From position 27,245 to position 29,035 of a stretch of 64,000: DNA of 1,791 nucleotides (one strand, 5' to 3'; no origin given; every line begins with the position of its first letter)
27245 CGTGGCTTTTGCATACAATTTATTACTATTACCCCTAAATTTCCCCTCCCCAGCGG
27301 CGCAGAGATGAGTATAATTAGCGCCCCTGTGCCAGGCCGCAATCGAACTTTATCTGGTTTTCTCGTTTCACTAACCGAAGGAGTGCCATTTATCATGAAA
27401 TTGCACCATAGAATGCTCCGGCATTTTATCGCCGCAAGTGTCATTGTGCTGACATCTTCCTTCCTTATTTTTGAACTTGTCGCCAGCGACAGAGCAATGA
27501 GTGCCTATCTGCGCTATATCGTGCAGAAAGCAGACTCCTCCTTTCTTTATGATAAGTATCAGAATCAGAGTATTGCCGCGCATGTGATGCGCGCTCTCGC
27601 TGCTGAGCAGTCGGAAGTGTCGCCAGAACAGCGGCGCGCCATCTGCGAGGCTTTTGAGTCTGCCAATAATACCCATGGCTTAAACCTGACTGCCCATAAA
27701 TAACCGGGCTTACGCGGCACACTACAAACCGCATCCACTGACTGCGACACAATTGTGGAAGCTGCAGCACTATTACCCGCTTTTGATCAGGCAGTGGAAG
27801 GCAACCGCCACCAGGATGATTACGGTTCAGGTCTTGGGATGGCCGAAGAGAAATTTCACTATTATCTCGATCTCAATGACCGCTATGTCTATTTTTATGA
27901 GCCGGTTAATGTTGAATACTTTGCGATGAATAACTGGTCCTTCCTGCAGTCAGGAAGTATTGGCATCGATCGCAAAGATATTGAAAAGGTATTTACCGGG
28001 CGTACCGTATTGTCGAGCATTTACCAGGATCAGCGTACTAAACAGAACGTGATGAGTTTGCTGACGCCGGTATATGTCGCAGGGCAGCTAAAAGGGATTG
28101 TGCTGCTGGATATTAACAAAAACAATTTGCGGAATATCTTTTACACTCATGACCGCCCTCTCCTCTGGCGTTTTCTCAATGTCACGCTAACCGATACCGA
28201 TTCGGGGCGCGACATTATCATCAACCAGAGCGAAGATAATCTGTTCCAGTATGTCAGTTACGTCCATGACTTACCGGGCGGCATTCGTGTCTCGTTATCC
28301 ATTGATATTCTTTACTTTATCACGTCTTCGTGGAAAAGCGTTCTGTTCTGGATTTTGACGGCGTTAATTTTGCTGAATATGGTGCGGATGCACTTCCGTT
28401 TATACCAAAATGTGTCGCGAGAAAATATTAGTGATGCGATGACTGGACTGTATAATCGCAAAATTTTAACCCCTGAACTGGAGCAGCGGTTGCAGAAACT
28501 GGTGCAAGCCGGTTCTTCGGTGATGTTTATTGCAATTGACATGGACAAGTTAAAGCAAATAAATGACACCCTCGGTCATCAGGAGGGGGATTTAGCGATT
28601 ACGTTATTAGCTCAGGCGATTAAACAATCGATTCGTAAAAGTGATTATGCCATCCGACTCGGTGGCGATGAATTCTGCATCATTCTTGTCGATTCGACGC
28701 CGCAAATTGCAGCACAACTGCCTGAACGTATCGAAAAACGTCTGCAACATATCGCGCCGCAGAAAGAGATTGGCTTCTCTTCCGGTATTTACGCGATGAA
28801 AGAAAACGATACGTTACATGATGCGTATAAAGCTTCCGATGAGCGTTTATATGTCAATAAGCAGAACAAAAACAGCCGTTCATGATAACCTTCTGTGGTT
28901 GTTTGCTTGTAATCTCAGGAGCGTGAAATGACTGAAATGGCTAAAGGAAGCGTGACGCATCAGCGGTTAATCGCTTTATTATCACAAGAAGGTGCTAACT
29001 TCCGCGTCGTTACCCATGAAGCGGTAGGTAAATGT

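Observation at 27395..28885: In-frame TAA nonsense codon splits yeaJ/dgcJ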

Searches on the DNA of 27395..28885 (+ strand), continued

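Call 48: get_annotated_region(hit=H135, flank=0)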
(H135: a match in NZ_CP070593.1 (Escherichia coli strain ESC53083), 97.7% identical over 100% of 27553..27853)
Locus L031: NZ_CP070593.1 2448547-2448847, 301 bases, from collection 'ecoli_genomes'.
description: Escherichia coli strain ESC53083 chromosome, complete genome
organism: Escherichia coli strain ESC53083 (NCBI taxid 562)
replicon: chromosome; assembly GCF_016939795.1
host: Homo sapiens; source: stool; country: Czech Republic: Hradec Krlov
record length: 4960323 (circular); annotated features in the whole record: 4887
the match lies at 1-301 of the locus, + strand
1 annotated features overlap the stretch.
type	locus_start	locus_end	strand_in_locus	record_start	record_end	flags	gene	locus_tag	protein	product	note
CDS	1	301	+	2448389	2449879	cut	dgcJ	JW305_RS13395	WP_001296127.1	diguanylate cyclase DgcJ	-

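Call 49: get_annotated_region(hit=H136, flank=0)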
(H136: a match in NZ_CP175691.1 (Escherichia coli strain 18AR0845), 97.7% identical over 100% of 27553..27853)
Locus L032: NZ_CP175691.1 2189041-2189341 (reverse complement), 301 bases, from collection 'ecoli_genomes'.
description: Escherichia coli strain 18AR0845 chromosome, complete genome
organism: Escherichia coli strain 18AR0845 (NCBI taxid 562)
replicon: chromosome; assembly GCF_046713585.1
host: Homo sapiens; source: feces; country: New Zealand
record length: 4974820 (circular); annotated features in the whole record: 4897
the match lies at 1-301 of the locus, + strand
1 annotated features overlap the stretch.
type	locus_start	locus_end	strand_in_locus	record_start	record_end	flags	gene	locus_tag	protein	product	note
CDS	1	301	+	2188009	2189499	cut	dgcJ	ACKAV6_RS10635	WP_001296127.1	diguanylate cyclase DgcJ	-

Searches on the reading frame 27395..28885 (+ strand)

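Call 16: profile_search(protein=L001:3001-4488:+)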
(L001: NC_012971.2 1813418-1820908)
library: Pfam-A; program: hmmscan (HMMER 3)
A. the first sequence (496 residues): domains with independent E <= 10: 4; with E <= 0.001: 3
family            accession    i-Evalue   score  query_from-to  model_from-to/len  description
GAPES1            PF17155.10   7.8e-151   501.4      31-304         1-274/274  Gammaproteobacterial periplasmic sensor domain
GGDEF             PF00990.26    8.3e-40   136.6     346-494         3-160/161  Diguanylate cyclase, GGDEF domain
Cas10-Cmr2_palm2  PF22335.1     0.00075    20.1     407-493        41-130/133  Cas10/Cmr2, second palm domain
MCP1_SIFV         PF25654.1       0.051    13.7       7-73         62-123/204  Major capsid protein 1, Sulfolobus islandicus filamentous virus

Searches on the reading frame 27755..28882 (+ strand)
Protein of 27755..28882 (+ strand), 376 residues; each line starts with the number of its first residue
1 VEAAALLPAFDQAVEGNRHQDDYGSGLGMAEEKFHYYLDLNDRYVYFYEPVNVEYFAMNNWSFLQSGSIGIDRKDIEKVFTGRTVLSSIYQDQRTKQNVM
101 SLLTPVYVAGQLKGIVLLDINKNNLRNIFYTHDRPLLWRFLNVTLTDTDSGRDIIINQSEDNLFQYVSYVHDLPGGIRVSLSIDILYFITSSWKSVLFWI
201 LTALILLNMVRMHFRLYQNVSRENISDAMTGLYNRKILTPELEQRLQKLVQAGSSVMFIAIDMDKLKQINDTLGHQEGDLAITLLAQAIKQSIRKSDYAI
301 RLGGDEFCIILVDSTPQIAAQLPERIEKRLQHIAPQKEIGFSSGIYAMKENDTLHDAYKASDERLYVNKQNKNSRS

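Call 15: find_encoding_contigs(protein=window:27755-28882:+, flank=10000, max_places=10)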
Protein seq(376 aa) (376 aa): 24 contigs read that carry it; 10 places shown.
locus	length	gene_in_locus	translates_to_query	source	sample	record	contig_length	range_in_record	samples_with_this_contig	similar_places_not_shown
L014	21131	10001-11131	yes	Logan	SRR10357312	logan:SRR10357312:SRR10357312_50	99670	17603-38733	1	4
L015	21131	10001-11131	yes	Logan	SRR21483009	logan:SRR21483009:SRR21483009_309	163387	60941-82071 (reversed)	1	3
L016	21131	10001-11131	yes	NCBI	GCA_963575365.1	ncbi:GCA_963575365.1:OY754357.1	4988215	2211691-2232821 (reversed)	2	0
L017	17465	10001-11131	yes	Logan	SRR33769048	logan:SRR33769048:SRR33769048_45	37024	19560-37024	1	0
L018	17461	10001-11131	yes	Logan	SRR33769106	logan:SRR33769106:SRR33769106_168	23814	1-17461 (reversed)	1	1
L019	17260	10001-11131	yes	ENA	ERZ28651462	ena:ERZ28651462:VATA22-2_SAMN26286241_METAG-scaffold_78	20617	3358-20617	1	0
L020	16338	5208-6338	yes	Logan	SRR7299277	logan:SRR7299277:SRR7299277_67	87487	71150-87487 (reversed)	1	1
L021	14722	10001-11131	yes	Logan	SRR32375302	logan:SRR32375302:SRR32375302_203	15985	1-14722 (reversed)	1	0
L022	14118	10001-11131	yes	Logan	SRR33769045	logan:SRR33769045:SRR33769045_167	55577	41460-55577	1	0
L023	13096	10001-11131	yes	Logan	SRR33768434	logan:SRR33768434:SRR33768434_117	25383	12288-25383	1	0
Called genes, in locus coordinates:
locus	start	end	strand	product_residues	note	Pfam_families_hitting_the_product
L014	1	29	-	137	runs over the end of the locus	PF01641:SelR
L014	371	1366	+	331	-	PF00044:Gp_dh_N, PF02800:Gp_dh_C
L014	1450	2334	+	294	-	PF01263:Aldose_epim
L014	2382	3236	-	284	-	PF00248:Aldo_ket_red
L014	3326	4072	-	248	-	PF06629:MipA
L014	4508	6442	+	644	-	PF08298:AAA_PrkA, PF06798:PrkA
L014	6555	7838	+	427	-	PF04285:DUF444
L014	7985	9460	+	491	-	PF17158:MASE4, PF00990:GGDEF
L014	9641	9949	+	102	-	PF17155:GAPES1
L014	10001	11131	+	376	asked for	PF17155:GAPES1, PF00990:GGDEF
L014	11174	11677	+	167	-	PF04073:tRNA_edit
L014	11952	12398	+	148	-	PF04284:DUF441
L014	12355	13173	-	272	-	PF00165:HTH_AraC (faint), PF12833:HTH_18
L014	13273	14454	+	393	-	PF07690:MFS_1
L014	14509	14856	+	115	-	PF04343:DUF488, PF22751:DUF488-N3a, PF22752:DUF488-N3i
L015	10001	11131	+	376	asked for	PF17155:GAPES1, PF00990:GGDEF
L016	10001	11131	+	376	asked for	PF17155:GAPES1, PF00990:GGDEF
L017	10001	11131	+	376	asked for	PF17155:GAPES1, PF00990:GGDEF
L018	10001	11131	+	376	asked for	PF17155:GAPES1, PF00990:GGDEF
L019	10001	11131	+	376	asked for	PF17155:GAPES1, PF00990:GGDEF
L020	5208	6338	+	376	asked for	PF17155:GAPES1, PF00990:GGDEF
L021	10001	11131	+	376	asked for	PF17155:GAPES1, PF00990:GGDEF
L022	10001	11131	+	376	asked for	PF17155:GAPES1, PF00990:GGDEF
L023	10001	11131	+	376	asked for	PF17155:GAPES1, PF00990:GGDEF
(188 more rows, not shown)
